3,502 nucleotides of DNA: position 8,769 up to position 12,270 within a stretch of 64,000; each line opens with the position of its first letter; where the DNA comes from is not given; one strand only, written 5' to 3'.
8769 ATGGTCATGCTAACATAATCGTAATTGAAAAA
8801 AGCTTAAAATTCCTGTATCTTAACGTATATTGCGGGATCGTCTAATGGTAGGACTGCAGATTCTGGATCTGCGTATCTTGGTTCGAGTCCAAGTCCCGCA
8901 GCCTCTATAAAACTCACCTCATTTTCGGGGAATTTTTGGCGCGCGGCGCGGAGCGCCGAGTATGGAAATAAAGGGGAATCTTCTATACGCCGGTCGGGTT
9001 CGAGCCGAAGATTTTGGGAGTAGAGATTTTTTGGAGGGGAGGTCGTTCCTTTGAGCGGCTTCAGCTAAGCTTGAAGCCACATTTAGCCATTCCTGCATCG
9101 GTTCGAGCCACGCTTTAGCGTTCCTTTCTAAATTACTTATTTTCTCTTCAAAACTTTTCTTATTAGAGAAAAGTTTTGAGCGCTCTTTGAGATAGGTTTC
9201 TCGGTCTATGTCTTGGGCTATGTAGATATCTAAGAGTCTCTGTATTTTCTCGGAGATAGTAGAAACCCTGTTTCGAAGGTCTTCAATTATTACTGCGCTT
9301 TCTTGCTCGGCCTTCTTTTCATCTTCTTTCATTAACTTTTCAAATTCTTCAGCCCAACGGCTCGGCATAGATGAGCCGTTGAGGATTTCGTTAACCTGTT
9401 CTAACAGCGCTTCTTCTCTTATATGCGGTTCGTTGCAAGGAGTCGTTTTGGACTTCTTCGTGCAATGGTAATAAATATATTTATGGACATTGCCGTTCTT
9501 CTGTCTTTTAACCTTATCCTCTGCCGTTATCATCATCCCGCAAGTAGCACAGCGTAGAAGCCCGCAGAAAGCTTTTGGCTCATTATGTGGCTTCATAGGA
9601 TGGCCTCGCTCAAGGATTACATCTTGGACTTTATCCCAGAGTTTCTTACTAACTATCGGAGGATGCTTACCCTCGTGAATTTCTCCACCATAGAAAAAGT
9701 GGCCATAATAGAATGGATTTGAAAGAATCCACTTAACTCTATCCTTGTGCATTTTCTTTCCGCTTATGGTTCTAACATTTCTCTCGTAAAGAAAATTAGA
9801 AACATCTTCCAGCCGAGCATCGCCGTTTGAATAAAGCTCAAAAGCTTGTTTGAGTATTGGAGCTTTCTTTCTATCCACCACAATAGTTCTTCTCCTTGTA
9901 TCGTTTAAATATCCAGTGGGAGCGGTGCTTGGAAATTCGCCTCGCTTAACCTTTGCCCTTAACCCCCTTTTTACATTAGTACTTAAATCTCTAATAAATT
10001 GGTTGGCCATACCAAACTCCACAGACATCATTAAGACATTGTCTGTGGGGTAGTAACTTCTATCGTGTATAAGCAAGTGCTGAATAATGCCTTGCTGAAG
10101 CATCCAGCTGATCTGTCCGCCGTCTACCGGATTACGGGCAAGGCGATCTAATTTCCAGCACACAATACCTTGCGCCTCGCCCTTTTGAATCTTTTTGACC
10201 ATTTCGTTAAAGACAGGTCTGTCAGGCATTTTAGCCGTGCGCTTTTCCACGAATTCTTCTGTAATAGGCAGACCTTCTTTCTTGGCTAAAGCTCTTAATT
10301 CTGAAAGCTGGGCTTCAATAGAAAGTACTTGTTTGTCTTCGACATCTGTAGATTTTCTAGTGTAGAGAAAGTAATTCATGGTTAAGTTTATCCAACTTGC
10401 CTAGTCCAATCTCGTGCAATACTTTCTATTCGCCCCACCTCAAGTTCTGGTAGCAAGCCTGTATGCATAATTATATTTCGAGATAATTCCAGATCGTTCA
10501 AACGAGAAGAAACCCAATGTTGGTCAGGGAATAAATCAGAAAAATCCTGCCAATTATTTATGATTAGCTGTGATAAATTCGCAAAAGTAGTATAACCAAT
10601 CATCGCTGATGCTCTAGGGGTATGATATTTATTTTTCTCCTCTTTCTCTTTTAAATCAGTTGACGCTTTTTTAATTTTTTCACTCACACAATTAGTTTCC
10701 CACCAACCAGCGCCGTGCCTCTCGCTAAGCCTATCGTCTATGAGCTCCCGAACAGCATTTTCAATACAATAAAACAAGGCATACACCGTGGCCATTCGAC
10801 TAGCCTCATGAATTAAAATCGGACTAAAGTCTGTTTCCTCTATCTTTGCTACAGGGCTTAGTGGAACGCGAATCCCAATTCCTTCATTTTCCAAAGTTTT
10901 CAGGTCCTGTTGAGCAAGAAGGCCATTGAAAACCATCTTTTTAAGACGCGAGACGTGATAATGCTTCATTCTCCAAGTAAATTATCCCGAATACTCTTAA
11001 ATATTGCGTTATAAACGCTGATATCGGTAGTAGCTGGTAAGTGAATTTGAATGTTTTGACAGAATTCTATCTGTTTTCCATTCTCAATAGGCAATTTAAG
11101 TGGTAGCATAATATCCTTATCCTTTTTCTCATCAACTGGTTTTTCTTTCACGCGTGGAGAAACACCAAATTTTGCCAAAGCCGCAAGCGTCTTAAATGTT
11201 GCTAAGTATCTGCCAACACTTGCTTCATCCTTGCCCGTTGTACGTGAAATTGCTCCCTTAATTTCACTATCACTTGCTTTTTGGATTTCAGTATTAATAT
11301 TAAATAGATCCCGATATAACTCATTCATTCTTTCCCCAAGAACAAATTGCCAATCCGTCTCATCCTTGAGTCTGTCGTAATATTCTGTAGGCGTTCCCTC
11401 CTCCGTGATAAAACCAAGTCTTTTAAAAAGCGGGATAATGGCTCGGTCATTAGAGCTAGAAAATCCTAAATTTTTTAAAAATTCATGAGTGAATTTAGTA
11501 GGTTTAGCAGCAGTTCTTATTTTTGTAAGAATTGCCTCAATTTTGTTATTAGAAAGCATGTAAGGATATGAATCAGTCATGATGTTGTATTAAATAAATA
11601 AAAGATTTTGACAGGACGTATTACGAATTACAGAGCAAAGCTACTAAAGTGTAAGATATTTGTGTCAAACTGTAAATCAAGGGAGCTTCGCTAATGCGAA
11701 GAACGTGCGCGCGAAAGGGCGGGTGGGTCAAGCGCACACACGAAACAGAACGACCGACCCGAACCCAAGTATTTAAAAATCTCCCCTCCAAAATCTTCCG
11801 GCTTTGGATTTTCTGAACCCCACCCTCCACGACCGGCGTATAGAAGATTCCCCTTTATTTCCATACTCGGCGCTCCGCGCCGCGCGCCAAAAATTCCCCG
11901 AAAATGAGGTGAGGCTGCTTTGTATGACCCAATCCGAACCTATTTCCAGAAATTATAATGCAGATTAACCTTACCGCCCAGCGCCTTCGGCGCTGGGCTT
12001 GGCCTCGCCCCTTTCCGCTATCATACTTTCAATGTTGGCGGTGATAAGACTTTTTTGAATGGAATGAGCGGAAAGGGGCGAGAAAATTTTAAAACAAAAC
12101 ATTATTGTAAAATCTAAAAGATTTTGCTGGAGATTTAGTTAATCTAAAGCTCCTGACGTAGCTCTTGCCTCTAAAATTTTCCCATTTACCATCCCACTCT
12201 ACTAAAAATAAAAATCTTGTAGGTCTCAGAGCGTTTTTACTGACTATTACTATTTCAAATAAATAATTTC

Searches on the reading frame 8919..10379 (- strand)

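Call 63: search_protein_families(library=ncbifam, proteins=[window:8919-10379:-], max_evalue=0.01)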
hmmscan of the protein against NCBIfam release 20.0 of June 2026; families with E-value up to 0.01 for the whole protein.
window:8919-10379:- (486 aa): 6 families
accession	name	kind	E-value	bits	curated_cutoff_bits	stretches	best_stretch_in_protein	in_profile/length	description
NF047343.1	SCCmet_CcrB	equivalog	1.3e-29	103.2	900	1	5-420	11-447/542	cassette chromosome recombinase CcrB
NF041201.1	recomb_XisF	equivalog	1.2e-27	97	375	1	44-380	38-393/465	fdxN element excision recombinase XisF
NF047347.1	SCCmet_CcrC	equivalog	1.7e-27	96.1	900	2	5-228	7-238/558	cassette chromosome recombinase CcrC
NF047344.1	SCCmet_CcrA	equivalog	1e-24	87.5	700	1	6-372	7-363/442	cassette chromosome recombinase CcrA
NF049883.1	resolv_YneB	equivalog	5.3e-08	32.6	175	1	4-152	3-151/211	YneB family resolvase-like protein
NF033518.0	transpos_IS607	equivalog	0.0014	18.2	110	1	5-82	58-132/187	IS607 family transposase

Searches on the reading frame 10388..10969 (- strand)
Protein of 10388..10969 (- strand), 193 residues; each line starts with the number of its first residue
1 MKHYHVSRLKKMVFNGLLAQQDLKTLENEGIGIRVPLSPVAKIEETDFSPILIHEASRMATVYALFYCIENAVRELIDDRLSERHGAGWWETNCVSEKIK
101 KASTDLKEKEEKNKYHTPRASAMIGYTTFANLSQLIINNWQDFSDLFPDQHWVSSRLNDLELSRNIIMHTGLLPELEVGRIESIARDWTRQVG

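Call 3: search_protein_families(library=pfam, proteins=[window:10388-10969:-], max_evalue=1)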
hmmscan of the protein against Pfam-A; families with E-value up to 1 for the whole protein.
window:10388-10969:- (193 aa): 2 families
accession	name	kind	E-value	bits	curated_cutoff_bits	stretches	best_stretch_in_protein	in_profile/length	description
PF18731.6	HEPN_Swt1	-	3.4e-11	43.9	27.5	1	66-193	3-115/115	Swt1-like HEPN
PF18725.6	HEPN_SAV2148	-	0.034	14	26.4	1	97-169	78-150/216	SAV2148-like HEPN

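Call 53: search_protein_families(library=padloc, proteins=[window:10388-10969:-], max_evalue=0.001)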
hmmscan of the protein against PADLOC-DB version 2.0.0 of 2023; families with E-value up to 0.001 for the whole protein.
window:10388-10969:- (193 aa): 4 families
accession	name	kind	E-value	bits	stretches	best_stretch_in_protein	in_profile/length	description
PDLC04592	PDC-M34B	-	3.2e-65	217.4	1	7-193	4-191/192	-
PDLC04591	PDC-M34B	-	3.4e-35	119.5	1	48-193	40-185/185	-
PDLC04590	PDC-M34B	-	5.2e-29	99.1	1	54-192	8-145/147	-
PDLC04038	PD-T4-5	-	0.00023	18.5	1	49-106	35-92/309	-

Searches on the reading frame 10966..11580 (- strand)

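Call 3: search_protein_families(library=pfam, proteins=[window:10966-11580:-], max_evalue=1)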
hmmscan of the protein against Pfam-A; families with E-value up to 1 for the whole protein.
window:10966-11580:- (204 aa): 2 families
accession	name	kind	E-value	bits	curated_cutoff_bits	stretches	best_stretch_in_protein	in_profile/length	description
PF17278.7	DUF5343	-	2e-43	148.5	27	1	6-139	1-136/140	Family of unknown function (DUF5343)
PF20485.3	DUF6724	-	0.12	12.6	27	1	55-80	31-56/64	Family of unknown function (DUF6724)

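Call 53: search_protein_families(library=padloc, proteins=[window:10966-11580:-], max_evalue=0.001)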
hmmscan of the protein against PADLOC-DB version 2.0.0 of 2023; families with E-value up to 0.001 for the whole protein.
window:10966-11580:- (204 aa): 2 families
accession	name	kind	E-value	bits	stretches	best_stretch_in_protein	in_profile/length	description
PDLC04589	PDC-M34A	-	5.9e-67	224.1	1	1-201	1-207/208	-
PDLC04588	PDC-M34A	-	3e-37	126.5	1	7-202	61-259/260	-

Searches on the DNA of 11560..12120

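Call 17: search_rna_families(source=window, start=11560, end=12120, threshold=evalue, max_evalue=10, show_alignments=2)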
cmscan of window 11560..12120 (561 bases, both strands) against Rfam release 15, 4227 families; matches with E-value up to 10: 9.
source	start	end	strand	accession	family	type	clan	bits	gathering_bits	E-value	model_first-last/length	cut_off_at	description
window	12003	12082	+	RF04109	mir-1305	Gene; miRNA;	-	22.5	63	0.089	1-83/83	no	mir-1305 microRNA precursor family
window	11570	11640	-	RF02256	adapt33_2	Gene; lncRNA;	-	18.7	60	2.7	1-71/71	no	Adaptive response 33 conserved region 2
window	12002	12084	-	RF03861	mir-4484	Gene; miRNA;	-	18.6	90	1.5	1-89/89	no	mir-4484 microRNA precursor family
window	11995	12096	-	RF00685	mir-36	Gene; miRNA;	CL00088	16.1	48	1.2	1-103/103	no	mir-36 microRNA precursor family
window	12000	12086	-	RF04265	mir-4650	Gene; miRNA;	-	16.1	80.7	2.4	10-88/97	no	mir-4650 microRNA precursor family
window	11990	12091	+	RF00685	mir-36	Gene; miRNA;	CL00088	14.7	48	3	1-103/103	no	mir-36 microRNA precursor family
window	11780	11860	+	RF02278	Betaproteobacteria_toxic_sRNA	Gene; sRNA;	-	13.4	50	6.3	1-64/64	no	Betaproteobacteria toxic small RNA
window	11996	12090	+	RF03795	MIR6201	Gene; miRNA;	-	13.1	69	9.7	1-109/109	no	MIR6201 microRNA precursor family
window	12078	12117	-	RF02933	ARRPOF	Gene; sRNA;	-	10.4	127.2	5.7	1-256/256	no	ARRPOF RNA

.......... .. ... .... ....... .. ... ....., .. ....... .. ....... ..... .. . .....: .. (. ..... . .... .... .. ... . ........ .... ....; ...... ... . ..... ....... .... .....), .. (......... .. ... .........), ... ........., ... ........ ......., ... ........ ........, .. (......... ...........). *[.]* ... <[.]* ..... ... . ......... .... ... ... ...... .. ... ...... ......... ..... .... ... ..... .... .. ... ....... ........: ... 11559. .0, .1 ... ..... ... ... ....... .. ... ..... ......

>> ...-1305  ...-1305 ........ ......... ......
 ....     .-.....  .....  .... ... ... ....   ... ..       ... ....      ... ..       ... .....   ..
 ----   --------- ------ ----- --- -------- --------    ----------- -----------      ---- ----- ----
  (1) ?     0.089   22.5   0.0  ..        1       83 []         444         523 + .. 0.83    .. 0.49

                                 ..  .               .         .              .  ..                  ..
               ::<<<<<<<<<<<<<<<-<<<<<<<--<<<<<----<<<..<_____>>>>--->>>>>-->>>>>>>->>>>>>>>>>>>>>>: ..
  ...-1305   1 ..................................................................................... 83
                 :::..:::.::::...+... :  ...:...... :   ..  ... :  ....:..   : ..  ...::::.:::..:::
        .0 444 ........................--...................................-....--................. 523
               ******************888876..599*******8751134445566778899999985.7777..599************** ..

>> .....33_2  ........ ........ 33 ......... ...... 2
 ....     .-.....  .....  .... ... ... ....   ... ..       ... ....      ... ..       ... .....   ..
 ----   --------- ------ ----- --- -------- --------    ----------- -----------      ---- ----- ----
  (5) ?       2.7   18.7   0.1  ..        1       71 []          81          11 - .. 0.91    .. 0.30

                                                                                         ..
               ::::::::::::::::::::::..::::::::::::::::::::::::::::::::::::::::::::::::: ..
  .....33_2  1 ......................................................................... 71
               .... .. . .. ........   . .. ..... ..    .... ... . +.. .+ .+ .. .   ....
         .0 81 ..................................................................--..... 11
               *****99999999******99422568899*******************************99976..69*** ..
